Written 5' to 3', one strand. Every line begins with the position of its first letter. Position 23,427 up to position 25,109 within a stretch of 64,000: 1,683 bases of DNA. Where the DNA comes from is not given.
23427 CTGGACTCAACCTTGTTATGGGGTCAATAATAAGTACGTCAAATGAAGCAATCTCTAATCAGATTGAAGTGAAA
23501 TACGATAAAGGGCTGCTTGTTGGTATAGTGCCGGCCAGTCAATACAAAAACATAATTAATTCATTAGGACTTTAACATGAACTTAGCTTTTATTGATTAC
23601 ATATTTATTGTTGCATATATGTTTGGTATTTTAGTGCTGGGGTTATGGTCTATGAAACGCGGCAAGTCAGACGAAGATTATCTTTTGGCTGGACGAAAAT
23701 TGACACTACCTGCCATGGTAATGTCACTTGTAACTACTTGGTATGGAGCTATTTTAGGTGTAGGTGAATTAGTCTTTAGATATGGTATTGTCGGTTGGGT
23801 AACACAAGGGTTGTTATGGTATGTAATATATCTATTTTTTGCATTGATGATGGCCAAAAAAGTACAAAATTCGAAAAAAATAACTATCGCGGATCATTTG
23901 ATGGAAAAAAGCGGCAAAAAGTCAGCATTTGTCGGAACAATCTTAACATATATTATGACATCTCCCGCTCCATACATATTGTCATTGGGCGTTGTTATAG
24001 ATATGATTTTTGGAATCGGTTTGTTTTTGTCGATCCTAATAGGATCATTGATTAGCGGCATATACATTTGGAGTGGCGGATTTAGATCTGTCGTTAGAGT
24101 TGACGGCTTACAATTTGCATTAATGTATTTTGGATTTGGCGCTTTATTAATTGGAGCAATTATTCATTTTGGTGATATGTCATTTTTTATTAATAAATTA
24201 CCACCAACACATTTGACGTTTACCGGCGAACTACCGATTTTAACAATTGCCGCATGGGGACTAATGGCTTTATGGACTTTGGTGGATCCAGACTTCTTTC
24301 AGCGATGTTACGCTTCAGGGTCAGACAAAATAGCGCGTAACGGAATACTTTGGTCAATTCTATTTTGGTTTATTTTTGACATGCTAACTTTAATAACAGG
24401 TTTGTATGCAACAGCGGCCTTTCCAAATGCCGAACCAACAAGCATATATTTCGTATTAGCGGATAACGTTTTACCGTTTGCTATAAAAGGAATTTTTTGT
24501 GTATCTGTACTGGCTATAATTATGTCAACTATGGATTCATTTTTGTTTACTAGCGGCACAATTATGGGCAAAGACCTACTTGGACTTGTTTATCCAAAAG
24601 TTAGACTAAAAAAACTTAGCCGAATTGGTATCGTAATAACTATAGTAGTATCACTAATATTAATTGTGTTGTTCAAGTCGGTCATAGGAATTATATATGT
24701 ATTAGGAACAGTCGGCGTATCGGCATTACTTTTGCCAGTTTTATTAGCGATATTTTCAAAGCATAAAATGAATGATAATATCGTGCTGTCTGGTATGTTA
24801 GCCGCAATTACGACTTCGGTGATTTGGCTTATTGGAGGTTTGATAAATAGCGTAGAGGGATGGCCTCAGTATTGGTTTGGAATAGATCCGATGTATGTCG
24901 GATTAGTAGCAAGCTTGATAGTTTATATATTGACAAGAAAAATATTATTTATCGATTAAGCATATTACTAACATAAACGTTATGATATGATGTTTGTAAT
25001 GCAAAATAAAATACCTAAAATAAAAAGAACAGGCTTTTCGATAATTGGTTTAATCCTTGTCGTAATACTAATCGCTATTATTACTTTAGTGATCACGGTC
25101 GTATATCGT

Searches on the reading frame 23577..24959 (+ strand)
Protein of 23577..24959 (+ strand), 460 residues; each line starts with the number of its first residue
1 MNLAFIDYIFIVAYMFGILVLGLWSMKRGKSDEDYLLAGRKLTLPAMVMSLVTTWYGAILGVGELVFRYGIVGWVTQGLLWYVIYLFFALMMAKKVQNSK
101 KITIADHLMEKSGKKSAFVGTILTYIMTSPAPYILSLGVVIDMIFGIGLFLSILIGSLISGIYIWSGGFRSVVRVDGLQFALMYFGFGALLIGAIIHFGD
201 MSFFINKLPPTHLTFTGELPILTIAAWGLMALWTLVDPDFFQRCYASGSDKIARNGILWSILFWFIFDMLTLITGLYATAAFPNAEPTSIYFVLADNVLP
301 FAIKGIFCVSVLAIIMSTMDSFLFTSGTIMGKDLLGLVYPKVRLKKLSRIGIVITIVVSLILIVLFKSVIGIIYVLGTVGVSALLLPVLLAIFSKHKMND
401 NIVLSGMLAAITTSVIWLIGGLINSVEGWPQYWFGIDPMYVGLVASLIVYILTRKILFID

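Call 39: find_encoding_contigs(protein=window:23577-24959:+, flank=10000, max_places=10)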
Protein window:23577-24959:+ (460 aa): 19 contigs read that carry it; 6 places shown.
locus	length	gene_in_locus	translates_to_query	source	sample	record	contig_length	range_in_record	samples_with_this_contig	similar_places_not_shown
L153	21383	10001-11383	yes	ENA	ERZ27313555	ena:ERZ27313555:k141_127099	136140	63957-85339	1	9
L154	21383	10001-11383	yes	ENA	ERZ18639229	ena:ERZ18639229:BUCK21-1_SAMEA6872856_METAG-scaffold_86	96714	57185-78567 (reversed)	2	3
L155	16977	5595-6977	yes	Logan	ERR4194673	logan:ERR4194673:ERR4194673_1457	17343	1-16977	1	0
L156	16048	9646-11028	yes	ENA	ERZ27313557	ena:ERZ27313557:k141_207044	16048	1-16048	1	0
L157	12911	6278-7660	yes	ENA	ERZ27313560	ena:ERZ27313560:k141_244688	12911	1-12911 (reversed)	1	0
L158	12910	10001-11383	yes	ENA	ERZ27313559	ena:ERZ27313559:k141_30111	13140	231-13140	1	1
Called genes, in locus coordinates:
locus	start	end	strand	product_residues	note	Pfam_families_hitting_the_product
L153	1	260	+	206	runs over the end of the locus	PF00573:Ribosomal_L4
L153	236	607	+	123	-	PF00276:Ribosomal_L23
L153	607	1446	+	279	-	PF00181:Ribosomal_L2_N, PF03947:Ribosomal_L2_C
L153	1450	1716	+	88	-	PF00203:Ribosomal_S19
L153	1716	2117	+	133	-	PF00237:Ribosomal_L22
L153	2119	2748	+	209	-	PF07650:KH_2, PF00189:Ribosomal_S3_C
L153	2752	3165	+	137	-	PF00252:Ribosomal_L16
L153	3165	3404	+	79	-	PF00831:Ribosomal_L29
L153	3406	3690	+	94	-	PF00366:Ribosomal_S17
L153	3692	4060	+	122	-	PF00238:Ribosomal_L14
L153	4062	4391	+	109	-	PF00467:KOW (weak), PF17136:ribosomal_L24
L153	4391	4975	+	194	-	PF00281:Ribosomal_L5, PF00673:Ribosomal_L5_C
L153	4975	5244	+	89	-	PF00253:Ribosomal_S14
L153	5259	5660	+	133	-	PF00410:Ribosomal_S8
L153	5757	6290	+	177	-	PF00347:Ribosomal_L6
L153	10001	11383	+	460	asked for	PF00474:SSF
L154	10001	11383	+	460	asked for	PF00474:SSF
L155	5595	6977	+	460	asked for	PF00474:SSF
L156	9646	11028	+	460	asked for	PF00474:SSF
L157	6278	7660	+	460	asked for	PF00474:SSF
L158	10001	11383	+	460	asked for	PF00474:SSF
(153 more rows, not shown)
